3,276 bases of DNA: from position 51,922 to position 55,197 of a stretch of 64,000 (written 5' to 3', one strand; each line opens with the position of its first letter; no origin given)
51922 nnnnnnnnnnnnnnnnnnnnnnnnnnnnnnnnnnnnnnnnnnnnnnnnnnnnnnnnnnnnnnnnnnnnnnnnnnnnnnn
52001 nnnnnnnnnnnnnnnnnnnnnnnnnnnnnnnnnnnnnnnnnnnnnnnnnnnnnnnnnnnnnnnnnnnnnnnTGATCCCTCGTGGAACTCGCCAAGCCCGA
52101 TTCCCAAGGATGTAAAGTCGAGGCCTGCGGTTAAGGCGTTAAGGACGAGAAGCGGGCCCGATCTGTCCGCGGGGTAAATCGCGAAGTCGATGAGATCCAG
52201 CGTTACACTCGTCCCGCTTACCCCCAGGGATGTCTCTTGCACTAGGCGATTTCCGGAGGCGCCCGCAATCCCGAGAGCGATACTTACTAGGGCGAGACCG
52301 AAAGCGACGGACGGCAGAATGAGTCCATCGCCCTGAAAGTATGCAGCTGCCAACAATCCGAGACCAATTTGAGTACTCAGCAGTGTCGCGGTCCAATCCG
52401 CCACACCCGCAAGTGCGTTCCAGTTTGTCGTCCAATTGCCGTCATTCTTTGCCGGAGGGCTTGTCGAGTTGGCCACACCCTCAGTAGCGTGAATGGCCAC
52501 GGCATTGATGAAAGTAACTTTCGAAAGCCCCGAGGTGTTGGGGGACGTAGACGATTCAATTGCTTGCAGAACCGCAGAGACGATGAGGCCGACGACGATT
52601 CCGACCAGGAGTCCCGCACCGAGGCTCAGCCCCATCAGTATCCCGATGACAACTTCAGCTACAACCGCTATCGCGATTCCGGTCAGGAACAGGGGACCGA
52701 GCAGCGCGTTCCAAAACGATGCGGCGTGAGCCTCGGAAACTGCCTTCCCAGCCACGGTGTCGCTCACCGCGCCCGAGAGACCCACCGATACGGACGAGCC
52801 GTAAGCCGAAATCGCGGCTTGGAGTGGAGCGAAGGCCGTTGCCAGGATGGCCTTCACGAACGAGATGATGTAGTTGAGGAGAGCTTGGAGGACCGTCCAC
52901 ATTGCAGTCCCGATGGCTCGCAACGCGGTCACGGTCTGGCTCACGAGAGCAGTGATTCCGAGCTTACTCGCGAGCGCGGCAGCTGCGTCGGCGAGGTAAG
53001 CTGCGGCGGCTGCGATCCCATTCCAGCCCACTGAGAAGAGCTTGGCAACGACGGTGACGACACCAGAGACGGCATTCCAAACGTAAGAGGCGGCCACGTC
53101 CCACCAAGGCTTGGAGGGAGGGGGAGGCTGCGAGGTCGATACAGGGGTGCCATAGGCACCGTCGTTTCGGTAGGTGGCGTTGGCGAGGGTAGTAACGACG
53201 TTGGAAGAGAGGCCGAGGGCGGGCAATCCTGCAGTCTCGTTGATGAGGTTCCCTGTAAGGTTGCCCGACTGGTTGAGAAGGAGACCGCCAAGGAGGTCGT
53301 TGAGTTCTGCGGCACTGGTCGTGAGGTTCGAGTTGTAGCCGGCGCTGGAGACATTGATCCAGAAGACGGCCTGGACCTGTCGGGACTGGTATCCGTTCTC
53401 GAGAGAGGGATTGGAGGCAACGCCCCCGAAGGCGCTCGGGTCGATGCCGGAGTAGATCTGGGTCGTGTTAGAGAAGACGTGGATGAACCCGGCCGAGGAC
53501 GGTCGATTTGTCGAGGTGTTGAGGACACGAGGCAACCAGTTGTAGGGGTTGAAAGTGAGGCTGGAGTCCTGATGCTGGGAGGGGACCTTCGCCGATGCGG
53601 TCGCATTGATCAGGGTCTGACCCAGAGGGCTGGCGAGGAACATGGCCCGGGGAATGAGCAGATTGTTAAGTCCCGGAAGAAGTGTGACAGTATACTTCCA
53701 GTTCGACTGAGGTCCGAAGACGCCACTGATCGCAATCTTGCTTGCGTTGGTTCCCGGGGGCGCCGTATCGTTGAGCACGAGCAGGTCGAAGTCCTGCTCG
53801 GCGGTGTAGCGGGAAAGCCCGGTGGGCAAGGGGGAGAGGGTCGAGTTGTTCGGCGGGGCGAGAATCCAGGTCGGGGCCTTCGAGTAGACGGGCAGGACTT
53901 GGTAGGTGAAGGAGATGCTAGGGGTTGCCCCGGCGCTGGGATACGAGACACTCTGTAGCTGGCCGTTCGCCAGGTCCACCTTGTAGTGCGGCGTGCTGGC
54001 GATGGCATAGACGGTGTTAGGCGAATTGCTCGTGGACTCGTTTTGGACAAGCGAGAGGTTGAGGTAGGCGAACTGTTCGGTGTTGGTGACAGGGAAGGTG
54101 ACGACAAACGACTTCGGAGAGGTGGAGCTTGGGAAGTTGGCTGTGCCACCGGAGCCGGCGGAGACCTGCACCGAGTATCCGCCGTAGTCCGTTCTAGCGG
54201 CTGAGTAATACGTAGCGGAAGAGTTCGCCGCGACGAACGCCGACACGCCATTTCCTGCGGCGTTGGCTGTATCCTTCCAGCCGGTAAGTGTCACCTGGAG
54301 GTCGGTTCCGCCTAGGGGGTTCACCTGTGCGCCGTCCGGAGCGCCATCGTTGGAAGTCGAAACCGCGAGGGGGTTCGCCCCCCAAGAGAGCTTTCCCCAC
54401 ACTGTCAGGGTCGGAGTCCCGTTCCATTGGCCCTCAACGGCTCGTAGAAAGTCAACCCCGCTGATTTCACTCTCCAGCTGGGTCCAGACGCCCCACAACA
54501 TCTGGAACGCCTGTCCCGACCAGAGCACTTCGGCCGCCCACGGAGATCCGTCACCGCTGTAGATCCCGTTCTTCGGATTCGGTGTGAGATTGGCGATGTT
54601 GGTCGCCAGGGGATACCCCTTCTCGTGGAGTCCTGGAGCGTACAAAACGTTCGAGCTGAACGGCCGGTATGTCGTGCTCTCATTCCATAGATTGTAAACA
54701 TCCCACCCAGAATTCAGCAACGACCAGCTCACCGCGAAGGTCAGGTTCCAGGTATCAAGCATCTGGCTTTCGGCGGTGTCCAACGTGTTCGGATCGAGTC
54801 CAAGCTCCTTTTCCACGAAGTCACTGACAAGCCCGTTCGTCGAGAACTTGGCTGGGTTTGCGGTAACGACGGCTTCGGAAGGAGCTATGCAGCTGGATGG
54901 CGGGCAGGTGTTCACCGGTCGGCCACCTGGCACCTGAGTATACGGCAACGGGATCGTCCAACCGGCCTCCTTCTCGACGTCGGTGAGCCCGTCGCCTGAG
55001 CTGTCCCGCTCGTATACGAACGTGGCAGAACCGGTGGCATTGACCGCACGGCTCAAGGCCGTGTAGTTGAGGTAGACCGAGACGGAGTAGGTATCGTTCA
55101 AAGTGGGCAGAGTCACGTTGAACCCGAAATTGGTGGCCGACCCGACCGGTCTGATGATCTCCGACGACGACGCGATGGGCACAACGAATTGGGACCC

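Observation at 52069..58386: Giant ~2100-aa glycoprotein with a C-terminal multi-helix membrane region, flanked by coupled small genes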

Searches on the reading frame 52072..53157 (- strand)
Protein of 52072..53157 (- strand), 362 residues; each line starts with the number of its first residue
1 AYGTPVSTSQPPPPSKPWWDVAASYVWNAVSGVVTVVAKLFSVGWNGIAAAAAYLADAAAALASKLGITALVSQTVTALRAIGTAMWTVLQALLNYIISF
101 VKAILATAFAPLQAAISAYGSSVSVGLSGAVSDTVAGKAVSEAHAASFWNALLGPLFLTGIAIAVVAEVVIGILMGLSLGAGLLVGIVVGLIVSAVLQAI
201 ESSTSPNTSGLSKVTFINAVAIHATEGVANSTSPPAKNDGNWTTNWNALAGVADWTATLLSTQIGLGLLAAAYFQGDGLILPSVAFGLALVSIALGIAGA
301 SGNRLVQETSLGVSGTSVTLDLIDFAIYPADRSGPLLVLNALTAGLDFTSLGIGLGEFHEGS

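Call 28: find_homologous_proteins(query=A3, max_evalue=0.01)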
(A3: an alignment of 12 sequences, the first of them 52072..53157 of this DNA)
Query A3 (12 sequences) (362 aa, profile of the alignment): 3 proteins with E <= 0.01 among 8000 candidates.
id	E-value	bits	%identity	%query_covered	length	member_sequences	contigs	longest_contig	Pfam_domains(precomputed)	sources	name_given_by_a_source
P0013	1.2e-54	204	48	53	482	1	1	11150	-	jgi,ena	-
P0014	1.8e-39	154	49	93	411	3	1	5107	-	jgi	-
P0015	8.8e-39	152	100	64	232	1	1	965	-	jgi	jgi:hypothetical protein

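Call 32: predict_structure(alignment_id=A3)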
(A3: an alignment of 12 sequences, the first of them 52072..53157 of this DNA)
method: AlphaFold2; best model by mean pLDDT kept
length: 362 residues; sequences in the alignment: 12
mean_pLDDT: 39.7   pTM: 0.26
mean pLDDT of the five models: 39.7, 39.5, 38.5, 37.1, 36.5
residues with pLDDT >= 90: 0; 70-90: 0; 50-70: 54; < 50: 308
segments of 3 or more residues with pLDDT < 50: 1-48, 50-52, 57-59, 111-113, 115-120, 122-135, 137-170, 172-362
pLDDT, mean of each block of 10 residues (from residue 1): 32 39 33 38 45 49 53 57 59 59 52 47 46 47 44 44 48 44 39 42 40 35 29 30 31 33 34 32 37 37 31 30 30 31 28 26 27
secondary structure, 60 per line:
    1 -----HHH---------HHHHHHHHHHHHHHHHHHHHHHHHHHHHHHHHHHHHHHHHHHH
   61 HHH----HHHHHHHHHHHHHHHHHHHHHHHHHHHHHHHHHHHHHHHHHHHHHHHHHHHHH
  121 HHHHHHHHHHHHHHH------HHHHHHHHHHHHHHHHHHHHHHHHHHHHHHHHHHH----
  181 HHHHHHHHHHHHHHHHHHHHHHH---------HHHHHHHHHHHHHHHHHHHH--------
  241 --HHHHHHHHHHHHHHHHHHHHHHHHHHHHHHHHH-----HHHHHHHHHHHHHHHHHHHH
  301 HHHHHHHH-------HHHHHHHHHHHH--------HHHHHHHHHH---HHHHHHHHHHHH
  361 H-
elements in order: H18-63 H68-135 H142-176 H181-203 H213-232 H243-275 H281-308 H316-327 H336-345 H349-361
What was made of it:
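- Tried and rejected: AF2 with a 12-sequence alignment gave pLDDT 39.7, which is unusable (call 32).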

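Call 89: find_encoding_contigs(protein=P0014, flank=5000, max_places=2)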
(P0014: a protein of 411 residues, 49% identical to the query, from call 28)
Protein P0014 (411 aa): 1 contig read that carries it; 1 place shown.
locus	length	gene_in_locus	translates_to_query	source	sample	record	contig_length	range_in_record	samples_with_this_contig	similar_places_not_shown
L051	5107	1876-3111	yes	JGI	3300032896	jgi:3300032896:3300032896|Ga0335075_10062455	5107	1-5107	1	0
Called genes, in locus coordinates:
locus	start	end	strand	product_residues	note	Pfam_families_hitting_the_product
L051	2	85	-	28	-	?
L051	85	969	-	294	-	PF13565:HTH_32, PF13592:HTH_33, PF13358:DDE_3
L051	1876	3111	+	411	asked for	-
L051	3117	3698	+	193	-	-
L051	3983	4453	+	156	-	-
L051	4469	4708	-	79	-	PF02697:VAPB_antitox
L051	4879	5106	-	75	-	?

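Call 90: find_encoding_contigs(protein=P0013, flank=8000, max_places=2)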
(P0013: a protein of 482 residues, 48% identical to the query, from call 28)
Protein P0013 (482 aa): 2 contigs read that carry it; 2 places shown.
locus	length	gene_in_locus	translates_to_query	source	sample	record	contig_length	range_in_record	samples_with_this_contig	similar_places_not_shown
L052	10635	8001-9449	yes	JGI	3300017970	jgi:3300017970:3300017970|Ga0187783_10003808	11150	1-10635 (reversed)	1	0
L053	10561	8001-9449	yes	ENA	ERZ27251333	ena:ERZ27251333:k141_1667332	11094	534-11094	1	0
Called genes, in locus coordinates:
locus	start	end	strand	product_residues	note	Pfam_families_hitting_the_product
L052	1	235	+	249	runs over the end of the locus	?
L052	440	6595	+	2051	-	-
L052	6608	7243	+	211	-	-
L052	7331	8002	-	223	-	PF00239:Resolvase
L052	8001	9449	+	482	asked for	-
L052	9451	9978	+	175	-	-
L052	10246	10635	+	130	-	?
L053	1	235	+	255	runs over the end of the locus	?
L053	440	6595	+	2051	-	-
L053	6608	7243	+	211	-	-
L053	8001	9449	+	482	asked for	-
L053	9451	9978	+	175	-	-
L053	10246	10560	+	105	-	?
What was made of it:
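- It was seen in two independent assemblies (call 90).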

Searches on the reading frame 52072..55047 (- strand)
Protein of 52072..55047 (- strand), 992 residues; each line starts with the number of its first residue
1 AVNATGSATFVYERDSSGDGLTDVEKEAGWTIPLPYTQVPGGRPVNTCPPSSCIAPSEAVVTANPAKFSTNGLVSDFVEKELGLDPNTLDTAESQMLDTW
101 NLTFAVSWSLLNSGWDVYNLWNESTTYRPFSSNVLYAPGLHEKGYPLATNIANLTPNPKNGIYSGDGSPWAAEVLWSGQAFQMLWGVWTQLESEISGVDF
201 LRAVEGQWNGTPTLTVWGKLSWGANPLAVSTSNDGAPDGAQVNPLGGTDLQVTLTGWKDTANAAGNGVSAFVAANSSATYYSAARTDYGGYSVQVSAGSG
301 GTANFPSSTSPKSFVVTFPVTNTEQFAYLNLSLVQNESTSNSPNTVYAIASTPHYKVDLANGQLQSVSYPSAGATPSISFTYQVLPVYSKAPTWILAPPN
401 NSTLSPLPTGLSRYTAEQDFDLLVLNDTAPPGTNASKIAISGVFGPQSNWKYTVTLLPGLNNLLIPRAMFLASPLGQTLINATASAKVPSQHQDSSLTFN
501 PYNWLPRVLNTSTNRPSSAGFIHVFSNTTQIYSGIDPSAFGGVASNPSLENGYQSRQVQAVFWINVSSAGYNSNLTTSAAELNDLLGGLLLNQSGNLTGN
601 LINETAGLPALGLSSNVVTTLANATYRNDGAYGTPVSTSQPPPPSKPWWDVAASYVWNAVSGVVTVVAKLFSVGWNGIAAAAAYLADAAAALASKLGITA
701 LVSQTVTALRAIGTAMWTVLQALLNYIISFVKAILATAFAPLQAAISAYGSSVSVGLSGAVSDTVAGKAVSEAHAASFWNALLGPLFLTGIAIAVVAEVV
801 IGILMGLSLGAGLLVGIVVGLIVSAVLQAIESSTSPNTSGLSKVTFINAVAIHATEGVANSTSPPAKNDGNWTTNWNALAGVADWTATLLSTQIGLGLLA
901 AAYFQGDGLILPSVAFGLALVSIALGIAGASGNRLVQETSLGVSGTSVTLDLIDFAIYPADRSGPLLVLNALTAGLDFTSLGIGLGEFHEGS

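Call 47: search_protein_representatives(alignment_id=A4)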
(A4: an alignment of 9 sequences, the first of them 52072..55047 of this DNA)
Query: 9 sequences, 971 profile positions. Proteins with E-value up to 0.001 (for the whole library): 518; up to 1e-10: 361; up to 1e-30: 273. The best 150 are listed.
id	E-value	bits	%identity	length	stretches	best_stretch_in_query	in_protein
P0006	0.0e+00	1114.1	-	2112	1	1-970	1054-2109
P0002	0.0e+00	1108.6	-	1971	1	2-955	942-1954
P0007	0.0e+00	1105.7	-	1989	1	2-962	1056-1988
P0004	0.0e+00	1092.4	-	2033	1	1-963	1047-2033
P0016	1.2e-271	920.7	-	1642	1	1-936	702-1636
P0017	2.3e-259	880.0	-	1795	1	3-773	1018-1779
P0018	3.3e-259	879.5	-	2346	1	7-920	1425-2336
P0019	4.7e-257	872.4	-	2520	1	3-955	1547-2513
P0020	3.3e-255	866.2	-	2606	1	4-932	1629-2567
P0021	5.8e-252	855.5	-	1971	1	3-963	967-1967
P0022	2.5e-251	853.4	-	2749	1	5-932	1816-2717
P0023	5.7e-250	848.9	-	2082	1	4-901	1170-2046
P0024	1.6e-248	844.1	-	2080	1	5-951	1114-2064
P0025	6.1e-248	842.2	-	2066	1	3-931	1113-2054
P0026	1.9e-247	840.6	-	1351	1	4-930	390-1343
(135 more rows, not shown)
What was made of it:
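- Checked: More than 500 cluster representatives share the architecture (call 47).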

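Call 66: predict_structure(alignment_id=A5)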
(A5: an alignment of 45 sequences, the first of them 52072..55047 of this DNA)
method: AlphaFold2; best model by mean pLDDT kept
length: 992 residues; sequences in the alignment: 45
mean_pLDDT: 66.3   pTM: 0.54
mean pLDDT of the five models: 66.3, 65.8, 62.5, 59.0, 58.3
residues with pLDDT >= 90: 75; 70-90: 407; 50-70: 226; < 50: 284
segments of 3 or more residues with pLDDT < 50: 1-13, 46-53, 137-141, 490-492, 528-547, 549-555, 642-709, 729-748, 767-770, 785-792, 802-816, 823-908, 960-963, 990-992
pLDDT, mean of each block of 10 residues (from residue 1): 34 53 71 67 51 56 75 81 83 88 88 71 75 52 75 82 73 89 87 66 88 89 82 84 86 90 86 78 75 87 79 84 87 84 77 75 84 72 84 87 69 79 81 66 76 86 91 87 62 68 83 70 65 41 45 55 78 73 90 80 82 80 82 80 47 41 36 44 47 40 46 53 52 47 49 54 48 55 47 50 44 47 47 39 36 43 41 43 37 41 47 63 58 63 75 69 53 63 60 44
secondary structure, 60 per line:
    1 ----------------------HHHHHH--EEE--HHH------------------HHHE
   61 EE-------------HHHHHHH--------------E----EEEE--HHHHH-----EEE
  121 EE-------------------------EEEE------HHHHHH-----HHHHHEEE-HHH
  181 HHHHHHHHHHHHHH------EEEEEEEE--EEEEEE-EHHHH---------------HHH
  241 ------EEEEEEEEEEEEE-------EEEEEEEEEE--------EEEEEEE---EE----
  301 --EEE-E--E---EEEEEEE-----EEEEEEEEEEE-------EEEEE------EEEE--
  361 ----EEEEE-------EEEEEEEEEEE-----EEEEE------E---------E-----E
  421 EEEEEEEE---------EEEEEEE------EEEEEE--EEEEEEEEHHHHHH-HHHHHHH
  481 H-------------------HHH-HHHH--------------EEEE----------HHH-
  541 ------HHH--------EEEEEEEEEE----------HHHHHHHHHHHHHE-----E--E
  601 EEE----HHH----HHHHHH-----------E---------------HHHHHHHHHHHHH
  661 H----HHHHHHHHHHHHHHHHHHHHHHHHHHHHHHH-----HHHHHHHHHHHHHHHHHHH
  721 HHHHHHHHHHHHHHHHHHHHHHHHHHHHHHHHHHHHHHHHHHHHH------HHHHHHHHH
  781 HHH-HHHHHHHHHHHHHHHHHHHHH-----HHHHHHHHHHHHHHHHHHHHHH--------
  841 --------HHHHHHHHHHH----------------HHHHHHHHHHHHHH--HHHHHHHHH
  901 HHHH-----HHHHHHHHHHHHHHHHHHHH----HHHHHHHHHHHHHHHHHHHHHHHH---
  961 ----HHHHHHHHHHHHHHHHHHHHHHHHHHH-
elements in order (helices of 4 or more, strands of 3 or more residues): H23-28 E31-33 E60-62 H76-82 E102-105 H108-112 E118-122 E148-151 H158-163 H169-173 E174-176 H178-194 E201-208 E211-216 H219-222 E247-259 E267-276 E285-291 E303-305 E314-320 E326-336 E344-348 E355-358 E365-369 E377-387 E393-397 E420-428 E438-444 E451-456 E459-466 H467-472 H474-481 H505-508 E523-526 E558-567 H578-590 E600-603 H615-620 H648-661 H666-696 H702-765 H772-783 H785-805 H811-832 H849-859 H876-889 H892-904 H910-929 H934-957 H965-991
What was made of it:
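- On Colicin-type pore-forming domain: The AF2 fold is unreliable at pLDDT 40-55 (calls 32, 66).
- AF2 gives no confident fold for the variable domain: pLDDT 40-55, and 39.7 for the module alone (calls 32, 66).
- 53128..58212 (-): Ectodomain (aa 75-1769). It is S/T/N-rich, enriched in N-glycosylation sequons, and beta-rich over the modelled part (aa 1150-1770). AF2 of aa 1150-1770 gives pLDDT 70-90 and mostly strands (call 66).
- Checked: The AF2 model of aa 1150-1770 is beta-rich with pLDDT 70-90 (call 66).
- Tried and rejected: With a 45-sequence alignment the ectodomain part was good, but the C-terminal domain stayed at 40-55 (call 66).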

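Call 69: fold_search(model_id=the predicted structure, library=pdb)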
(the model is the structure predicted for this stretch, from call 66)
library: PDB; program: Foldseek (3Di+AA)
matches with E <= 10: 563; with E <= 0.001: 0
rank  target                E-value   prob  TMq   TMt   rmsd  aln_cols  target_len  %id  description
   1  3l9b                  2.3e-03  1.00  0.09  0.54   6.5       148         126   14  Crystal Structure of Rat Otoferlin C2A (released 2011-01-19)
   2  5mw7                  2.4e-03  1.00  0.11  0.31   6.3       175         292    8  Human Jagged2 C2-EGF3 (released 2017-06-14)
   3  5uk5_B                2.7e-03  1.00  0.11  0.31   5.7       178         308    8  Complex of Notch1(EGF8-12) bound to Jagged1(N-EGF3) (released 2017-03-08)
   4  9h6x                  3.3e-03  0.89  0.10  0.06  13.9       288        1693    9  Cryo-EM structure of lipid-bound human myoferlin (25 mol% DOPS/5 mol% PI(4,5)P2 nanodisc) (released 2025-06-04)
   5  9se5                  4.7e-03  0.92  0.10  0.07  21.9       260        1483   12  Mouse otoferlin (216-1931) in the lipid-free, Ca2+-bound state, "open" conformation (class 2) (released 2025-11-05)
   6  4cc0_A                6.2e-03  1.00  0.10  0.29   6.0       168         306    7  Notch ligand, Jagged-1, contains an N-terminal C2 domain (released 2013-11-27)
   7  5mw5                  1.1e-02  0.99  0.10  0.33   6.4       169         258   11  Human Jagged2 C2-EGF2 (released 2017-06-14)
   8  4xlw_D                1.2e-02  1.00  0.11  0.36   5.7       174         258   12  Complex of Notch1 (EGF11-13) bound to Delta-like 4 (N-EGF2) (released 2015-03-04)
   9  4cbz_B                1.2e-02  1.00  0.10  0.33   6.1       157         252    8  Notch ligand, Jagged-1, contains an N-terminal C2 domain (released 2013-11-27)
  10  4cbz_A                1.3e-02  1.00  0.10  0.29   6.1       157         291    8  Notch ligand, Jagged-1, contains an N-terminal C2 domain (released 2013-11-27)
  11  5iz5_B                1.4e-02  0.87  0.10  0.13  16.6       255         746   11  Human GIVD cytosolic phospholipase A2 (released 2016-06-08)
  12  4cc0_B                1.6e-02  1.00  0.10  0.32   5.9       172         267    8  Notch ligand, Jagged-1, contains an N-terminal C2 domain (released 2013-11-27)
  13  4icx_C                1.7e-02  0.99  0.09  0.50   5.9       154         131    8  N-terminal C2 domain of human CEP120 (released 2014-06-18)
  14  6ewl                  1.8e-02  0.97  0.09  0.47   6.3       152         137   10  Danio rerio CEP120 first C2 domain (C2A) (released 2018-05-02)
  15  7alt_B                3.1e-02  0.96  0.09  0.29   6.7       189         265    7  Structure of Drosophila Serrate C2-DSL-EGF1-EGF2 (released 2021-08-04)
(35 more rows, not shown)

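Call 73: fold_search(model_id=the predicted structure, library=viral)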
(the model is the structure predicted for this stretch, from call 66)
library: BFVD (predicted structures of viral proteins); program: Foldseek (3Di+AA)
matches with E <= 10: 623; with E <= 0.001: 0
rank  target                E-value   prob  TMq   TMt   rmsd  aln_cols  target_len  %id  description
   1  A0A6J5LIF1            3.0e-03  0.77  0.06  0.15  13.8       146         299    9  Uncharacterized protein [uncultured Caudovirales phage]
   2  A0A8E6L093            5.4e-03  0.54  0.07  0.07  13.0       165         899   16  (no name in the UniProt tables at hand)
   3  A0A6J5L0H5            9.1e-03  0.51  0.06  0.17  12.1       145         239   10  Uncharacterized protein [uncultured Caudovirales phage]
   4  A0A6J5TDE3            1.7e-02  0.38  0.06  0.11  11.3       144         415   10  Uncharacterized protein [uncultured Caudovirales phage]
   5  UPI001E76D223         2.3e-02  0.20  0.05  0.09  16.1       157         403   12  (no name look-up for this kind of identifier)
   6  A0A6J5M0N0            6.6e-02  0.08  0.03  0.04  18.3       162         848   12  Phage tail repeat like [uncultured Caudovirales phage]
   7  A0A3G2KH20            7.0e-02  0.75  0.07  0.18   5.5       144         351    9  Endolysin [Arthrobacter phage Kepler]
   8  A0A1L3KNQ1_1          7.7e-02  0.20  0.07  0.05  25.9       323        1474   15  (no name in the UniProt tables at hand)
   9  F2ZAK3                7.7e-02  0.06  0.07  0.09  31.0       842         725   11  Genome polyprotein (Fragment) [Porcine kobuvirus THA/2007]
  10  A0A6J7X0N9            8.2e-02  0.21  0.05  0.14  14.2       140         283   14  Major tropism determinant N-terminal domain-containing protein [uncultured Caudovirales phage]
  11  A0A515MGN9            9.1e-02  0.15  0.05  0.08  17.4       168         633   10  (no name in the UniProt tables at hand)
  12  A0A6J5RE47            1.0e-01  0.06  0.04  0.14  18.8       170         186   14  Uncharacterized protein [uncultured Caudovirales phage]
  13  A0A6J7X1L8            1.1e-01  0.15  0.05  0.08  15.0       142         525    8  Uncharacterized protein [uncultured Caudovirales phage]
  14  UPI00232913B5         1.1e-01  0.16  0.05  0.07  13.0       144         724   15  (no name look-up for this kind of identifier)
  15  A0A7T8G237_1          1.1e-01  0.03  0.05  0.04  20.5       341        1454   10  Polyprotein [Soybean thrips iflavirus 6]
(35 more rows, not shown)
